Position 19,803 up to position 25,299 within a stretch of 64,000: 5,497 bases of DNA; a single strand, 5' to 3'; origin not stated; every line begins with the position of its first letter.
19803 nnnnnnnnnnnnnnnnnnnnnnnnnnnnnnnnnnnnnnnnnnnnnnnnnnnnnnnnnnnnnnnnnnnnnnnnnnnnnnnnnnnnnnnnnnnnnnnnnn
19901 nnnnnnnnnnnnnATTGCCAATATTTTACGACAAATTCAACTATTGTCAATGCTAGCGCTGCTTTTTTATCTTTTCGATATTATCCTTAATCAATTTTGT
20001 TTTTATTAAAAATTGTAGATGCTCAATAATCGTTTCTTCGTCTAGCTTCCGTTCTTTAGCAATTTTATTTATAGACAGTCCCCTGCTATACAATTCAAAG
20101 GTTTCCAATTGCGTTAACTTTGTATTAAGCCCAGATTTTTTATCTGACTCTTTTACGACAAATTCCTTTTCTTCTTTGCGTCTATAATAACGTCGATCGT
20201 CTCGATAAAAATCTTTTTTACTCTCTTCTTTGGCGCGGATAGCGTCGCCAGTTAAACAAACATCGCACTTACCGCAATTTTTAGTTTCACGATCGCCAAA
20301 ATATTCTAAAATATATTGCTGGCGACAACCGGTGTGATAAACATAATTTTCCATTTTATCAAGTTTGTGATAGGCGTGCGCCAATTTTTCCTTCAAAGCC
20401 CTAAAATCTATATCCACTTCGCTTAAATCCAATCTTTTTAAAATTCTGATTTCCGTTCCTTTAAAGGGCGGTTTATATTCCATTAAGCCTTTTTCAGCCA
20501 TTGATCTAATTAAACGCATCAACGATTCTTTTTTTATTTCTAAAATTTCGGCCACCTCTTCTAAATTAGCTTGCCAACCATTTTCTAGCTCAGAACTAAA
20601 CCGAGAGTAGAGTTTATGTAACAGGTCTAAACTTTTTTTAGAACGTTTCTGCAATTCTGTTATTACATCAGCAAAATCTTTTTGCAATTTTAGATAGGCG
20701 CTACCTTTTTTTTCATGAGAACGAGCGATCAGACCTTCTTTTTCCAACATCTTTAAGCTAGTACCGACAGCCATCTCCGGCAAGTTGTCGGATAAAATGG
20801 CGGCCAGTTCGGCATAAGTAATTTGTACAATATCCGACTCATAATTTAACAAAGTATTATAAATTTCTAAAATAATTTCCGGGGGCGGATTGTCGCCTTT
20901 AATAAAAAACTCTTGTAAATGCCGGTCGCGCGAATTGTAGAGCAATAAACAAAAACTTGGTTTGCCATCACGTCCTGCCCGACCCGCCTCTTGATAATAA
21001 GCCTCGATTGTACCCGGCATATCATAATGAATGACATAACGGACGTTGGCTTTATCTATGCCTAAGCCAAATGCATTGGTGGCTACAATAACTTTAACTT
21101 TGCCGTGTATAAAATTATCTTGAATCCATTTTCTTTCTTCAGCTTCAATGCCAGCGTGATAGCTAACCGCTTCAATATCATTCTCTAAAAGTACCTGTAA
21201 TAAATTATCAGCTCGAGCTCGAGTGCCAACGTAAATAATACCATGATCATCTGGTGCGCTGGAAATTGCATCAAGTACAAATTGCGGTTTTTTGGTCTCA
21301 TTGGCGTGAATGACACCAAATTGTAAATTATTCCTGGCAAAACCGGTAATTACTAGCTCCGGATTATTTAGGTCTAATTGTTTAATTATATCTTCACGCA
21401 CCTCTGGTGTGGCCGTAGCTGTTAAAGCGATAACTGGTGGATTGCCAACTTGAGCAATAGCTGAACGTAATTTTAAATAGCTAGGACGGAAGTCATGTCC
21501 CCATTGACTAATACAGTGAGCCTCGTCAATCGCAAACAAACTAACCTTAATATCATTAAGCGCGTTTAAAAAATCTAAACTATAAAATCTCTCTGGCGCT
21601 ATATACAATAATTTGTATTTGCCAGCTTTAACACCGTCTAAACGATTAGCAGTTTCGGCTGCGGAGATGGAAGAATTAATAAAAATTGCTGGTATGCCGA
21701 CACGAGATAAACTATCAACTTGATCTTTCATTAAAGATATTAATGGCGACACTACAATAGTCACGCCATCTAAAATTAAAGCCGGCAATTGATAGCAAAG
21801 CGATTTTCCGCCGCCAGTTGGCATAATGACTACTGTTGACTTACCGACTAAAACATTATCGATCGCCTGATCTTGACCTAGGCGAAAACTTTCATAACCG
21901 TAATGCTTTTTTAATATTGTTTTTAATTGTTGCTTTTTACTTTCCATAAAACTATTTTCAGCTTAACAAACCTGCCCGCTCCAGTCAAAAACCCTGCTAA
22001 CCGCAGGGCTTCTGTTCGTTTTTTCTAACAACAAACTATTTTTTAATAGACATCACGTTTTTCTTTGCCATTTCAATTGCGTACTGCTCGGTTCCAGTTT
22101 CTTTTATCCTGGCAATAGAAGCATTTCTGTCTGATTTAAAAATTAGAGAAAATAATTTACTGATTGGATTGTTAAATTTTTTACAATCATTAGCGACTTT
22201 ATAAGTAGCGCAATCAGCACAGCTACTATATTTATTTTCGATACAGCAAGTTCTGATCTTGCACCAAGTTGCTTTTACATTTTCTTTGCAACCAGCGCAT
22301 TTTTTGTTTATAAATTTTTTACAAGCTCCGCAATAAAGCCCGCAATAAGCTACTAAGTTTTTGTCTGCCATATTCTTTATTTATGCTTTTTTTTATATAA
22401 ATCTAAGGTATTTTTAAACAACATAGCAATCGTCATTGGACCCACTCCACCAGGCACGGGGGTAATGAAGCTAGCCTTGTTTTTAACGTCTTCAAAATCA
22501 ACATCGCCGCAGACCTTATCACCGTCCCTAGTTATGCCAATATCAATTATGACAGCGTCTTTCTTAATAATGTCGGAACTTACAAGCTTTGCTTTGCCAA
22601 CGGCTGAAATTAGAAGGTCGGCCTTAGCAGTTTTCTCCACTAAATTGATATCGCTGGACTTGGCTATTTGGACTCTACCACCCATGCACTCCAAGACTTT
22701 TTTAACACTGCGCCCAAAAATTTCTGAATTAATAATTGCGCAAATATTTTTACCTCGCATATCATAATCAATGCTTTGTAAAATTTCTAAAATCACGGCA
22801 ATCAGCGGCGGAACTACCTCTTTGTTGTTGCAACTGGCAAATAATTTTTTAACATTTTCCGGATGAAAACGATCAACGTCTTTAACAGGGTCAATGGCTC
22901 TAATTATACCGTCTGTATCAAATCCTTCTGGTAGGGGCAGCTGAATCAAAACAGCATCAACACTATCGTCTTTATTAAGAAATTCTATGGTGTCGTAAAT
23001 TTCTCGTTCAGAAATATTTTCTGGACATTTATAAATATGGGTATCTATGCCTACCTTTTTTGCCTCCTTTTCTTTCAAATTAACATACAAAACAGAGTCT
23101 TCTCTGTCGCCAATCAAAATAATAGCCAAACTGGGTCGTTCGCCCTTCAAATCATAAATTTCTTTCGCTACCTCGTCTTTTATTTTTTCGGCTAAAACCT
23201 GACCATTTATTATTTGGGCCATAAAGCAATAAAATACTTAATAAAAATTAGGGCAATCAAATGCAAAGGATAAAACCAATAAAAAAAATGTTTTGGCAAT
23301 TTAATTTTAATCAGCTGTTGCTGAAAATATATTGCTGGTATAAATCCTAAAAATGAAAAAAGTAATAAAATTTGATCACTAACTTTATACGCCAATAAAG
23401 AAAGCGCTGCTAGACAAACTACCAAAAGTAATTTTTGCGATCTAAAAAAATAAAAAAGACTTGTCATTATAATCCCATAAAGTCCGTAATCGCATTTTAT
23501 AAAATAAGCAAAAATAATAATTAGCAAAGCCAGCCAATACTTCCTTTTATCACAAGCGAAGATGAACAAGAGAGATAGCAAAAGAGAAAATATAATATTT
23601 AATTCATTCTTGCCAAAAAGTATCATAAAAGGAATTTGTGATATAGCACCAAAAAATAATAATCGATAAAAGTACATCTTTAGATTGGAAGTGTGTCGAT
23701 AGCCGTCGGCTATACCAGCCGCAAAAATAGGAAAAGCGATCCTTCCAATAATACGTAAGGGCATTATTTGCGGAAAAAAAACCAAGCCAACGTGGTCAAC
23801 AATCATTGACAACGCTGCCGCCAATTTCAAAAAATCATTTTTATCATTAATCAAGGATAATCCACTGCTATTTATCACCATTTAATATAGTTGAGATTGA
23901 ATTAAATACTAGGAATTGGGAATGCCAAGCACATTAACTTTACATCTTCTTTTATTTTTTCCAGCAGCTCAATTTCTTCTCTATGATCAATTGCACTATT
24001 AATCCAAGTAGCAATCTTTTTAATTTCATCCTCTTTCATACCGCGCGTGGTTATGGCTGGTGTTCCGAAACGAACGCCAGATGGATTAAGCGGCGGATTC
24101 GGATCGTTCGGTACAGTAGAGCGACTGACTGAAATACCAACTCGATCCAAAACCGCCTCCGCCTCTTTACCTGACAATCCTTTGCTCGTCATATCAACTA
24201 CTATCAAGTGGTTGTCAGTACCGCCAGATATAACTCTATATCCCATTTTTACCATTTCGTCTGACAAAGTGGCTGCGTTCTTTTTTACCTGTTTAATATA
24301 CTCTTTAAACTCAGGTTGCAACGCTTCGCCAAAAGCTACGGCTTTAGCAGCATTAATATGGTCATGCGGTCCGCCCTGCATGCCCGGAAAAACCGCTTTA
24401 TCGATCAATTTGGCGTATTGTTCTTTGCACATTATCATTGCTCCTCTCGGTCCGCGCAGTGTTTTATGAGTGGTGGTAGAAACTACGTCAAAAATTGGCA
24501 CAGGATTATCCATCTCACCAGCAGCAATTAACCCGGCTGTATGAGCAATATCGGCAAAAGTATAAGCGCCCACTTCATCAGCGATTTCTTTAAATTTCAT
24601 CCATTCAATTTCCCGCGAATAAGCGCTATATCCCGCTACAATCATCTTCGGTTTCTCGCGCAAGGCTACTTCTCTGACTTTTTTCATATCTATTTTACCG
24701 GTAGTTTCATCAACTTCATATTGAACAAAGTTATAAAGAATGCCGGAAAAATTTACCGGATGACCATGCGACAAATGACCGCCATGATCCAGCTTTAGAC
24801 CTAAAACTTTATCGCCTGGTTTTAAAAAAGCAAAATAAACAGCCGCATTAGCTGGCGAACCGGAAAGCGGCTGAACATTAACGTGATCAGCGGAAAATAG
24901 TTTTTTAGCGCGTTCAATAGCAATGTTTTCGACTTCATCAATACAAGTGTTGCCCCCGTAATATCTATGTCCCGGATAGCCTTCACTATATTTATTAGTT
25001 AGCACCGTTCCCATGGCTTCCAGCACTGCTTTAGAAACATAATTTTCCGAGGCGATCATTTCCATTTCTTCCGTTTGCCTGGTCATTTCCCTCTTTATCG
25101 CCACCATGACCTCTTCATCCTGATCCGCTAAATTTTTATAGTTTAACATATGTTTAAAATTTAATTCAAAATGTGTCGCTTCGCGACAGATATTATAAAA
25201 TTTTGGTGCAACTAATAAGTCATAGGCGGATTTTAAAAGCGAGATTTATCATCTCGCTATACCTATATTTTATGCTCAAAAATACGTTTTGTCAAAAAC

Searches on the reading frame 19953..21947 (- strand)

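Call 9: search_protein_families(library=pfam, proteins=[window:19953-21947:-], max_evalue=0.001)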
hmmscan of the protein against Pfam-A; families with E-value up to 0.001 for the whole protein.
window:19953-21947:- (664 aa): 6 families
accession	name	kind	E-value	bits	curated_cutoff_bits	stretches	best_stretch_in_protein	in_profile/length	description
PF00270.35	DEAD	-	5.7e-26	91.7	26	1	24-184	3-165/167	DEAD/DEAH box helicase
PF00271.37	Helicase_C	-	2.5e-25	89.3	23.5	1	220-328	2-110/110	Helicase conserved C-terminal domain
PF16124.10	RecQ_Zn_bind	-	6.6e-14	52.8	25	1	519-565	18-66/66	RecQ zinc-binding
PF14493.12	HTH_40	-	2e-08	34.8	27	1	612-652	1-41/89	Helix-turn-helix domain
PF04851.21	ResIII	-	3.8e-05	24.1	22.5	1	22-179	5-162/164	Type III restriction enzyme, res subunit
PF13545.12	HTH_Crp_2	-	0.00045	20.6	27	0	462-508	25-67/70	Crp-like helix-turn-helix domain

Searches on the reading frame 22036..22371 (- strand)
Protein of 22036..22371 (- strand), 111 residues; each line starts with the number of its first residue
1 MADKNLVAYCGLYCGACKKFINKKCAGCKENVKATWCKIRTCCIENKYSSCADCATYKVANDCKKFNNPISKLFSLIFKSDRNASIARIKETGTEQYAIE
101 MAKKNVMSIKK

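Call 9: search_protein_families(library=pfam, proteins=[window:22036-22371:-], max_evalue=0.001)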
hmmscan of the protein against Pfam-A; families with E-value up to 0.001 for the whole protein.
window:22036-22371:- (111 aa): 1 family
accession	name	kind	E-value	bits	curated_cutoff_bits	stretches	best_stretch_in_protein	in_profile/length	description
PF12675.12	DUF3795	-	6e-06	27.1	22.6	1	7-66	2-81/83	Protein of unknown function (DUF3795)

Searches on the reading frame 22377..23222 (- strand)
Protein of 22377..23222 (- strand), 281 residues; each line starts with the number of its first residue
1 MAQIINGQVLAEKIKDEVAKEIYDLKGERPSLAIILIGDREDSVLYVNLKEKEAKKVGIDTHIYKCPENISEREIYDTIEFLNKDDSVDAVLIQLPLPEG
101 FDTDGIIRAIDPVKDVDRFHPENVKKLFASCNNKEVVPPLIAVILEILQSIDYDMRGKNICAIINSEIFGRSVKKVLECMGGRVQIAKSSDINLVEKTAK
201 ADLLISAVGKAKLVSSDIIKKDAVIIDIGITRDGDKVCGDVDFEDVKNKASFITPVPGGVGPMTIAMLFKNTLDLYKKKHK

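Call 9: search_protein_families(library=pfam, proteins=[window:22377-23222:-], max_evalue=0.001)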
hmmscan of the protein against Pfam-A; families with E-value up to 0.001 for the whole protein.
window:22377-23222:- (281 aa): 2 families
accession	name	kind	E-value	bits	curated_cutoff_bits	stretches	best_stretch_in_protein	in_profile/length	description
PF02882.25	THF_DHG_CYH_C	-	1e-45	155.3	27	1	120-279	1-159/160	Tetrahydrofolate dehydrogenase/cyclohydrolase, NAD(P)-binding domain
PF00763.28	THF_DHG_CYH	-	2.6e-34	118.4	32.8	1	5-117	1-115/115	Tetrahydrofolate dehydrogenase/cyclohydrolase, catalytic domain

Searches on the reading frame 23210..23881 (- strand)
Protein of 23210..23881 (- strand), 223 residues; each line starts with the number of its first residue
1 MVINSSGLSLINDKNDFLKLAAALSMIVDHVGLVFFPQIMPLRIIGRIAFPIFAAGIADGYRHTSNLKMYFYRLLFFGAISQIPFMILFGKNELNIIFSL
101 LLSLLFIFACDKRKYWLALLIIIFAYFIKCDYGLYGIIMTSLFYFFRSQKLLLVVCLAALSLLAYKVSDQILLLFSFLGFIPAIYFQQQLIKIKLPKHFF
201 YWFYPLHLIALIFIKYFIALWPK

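Call 9: search_protein_families(library=pfam, proteins=[window:23210-23881:-], max_evalue=0.001)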
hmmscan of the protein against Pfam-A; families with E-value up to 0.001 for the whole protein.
window:23210-23881:- (223 aa): 1 family
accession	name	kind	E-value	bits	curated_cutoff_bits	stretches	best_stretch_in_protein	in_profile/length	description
PF05857.17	TraX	-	1.7e-37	129.9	25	1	16-214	3-216/217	TraX protein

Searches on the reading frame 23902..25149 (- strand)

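Call 9: search_protein_families(library=pfam, proteins=[window:23902-25149:-], max_evalue=0.001)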
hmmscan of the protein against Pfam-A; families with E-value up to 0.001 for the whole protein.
window:23902-25149:- (415 aa): 3 families
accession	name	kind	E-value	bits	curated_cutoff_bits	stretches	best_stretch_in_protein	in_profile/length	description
PF00464.25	SHMT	-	1e-162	541.8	27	1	7-383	1-399/399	Serine hydroxymethyltransferase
PF00155.27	Aminotran_1_2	-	6.7e-09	35.8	19.7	1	71-367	45-350/361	Aminotransferase class I and II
PF01212.27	Beta_elim_lyase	-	0.00093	19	27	0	60-307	24-238/288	Beta-eliminating lyase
